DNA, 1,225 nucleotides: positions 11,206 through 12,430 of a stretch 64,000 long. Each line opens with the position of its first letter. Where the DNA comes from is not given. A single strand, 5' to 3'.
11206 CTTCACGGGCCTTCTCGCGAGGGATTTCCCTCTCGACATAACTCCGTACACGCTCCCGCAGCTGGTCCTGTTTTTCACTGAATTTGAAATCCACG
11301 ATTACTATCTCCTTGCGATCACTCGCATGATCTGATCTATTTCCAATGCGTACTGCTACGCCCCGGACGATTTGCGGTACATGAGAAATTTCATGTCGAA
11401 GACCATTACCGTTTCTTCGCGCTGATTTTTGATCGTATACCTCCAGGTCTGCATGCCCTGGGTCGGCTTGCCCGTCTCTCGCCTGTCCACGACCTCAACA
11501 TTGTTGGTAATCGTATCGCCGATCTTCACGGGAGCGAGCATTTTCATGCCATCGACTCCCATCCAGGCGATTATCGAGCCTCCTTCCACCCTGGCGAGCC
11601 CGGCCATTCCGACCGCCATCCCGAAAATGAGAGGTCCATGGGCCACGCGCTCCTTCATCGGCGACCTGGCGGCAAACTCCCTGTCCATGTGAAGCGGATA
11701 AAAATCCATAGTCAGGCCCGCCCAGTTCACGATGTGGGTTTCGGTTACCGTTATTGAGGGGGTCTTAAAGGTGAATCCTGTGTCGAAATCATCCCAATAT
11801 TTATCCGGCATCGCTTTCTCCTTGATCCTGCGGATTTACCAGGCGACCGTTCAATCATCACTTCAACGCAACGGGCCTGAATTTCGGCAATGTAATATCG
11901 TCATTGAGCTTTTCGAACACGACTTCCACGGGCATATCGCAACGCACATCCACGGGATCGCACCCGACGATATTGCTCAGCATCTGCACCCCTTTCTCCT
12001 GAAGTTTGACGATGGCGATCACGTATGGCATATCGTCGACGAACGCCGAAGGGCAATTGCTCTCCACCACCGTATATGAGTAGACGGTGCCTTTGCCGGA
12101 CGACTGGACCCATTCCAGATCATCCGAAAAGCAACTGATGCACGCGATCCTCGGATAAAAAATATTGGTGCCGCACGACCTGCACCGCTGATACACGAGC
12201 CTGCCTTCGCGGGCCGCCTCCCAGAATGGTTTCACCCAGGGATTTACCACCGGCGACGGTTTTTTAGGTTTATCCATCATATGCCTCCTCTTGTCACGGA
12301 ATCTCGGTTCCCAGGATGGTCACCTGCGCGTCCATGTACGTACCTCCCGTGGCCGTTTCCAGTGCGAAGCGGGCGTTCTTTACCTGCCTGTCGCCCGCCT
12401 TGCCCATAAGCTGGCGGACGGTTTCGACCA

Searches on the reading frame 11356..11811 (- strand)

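Call 46: search_protein_families(library=pfam, proteins=[window:11356-11811:-], max_evalue=0.0001)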
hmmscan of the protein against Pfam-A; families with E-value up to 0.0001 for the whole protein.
window:11356-11811:- (151 aa): 2 families
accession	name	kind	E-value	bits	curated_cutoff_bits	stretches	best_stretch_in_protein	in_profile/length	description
PF01575.25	MaoC_dehydratas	-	4.4e-19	68.7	27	1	14-116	9-110/123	MaoC like domain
PF13452.11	FAS1_DH_region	-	3.8e-07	30.7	22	1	11-136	3-130/132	FAS1-like, dehydratase domain region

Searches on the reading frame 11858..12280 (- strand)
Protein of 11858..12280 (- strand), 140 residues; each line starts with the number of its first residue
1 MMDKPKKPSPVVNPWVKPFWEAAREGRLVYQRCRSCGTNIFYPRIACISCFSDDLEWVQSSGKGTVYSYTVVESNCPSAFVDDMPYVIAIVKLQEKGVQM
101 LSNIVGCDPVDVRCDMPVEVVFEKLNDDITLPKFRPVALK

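Call 46: search_protein_families(library=pfam, proteins=[window:11858-12280:-], max_evalue=0.0001)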
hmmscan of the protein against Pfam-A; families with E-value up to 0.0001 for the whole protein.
window:11858-12280:- (140 aa): 2 families
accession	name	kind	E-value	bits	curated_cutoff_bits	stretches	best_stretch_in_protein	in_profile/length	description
PF01796.24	OB_ChsH2_C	-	1.4e-22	79.8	27.1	1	57-123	1-65/65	ChsH2, C-terminal OB-fold domain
PF12172.15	zf-ChsH2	-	2.1e-16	59.9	23.2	1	20-56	1-37/37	ChsH2, rubredoxin-like zinc ribbon domain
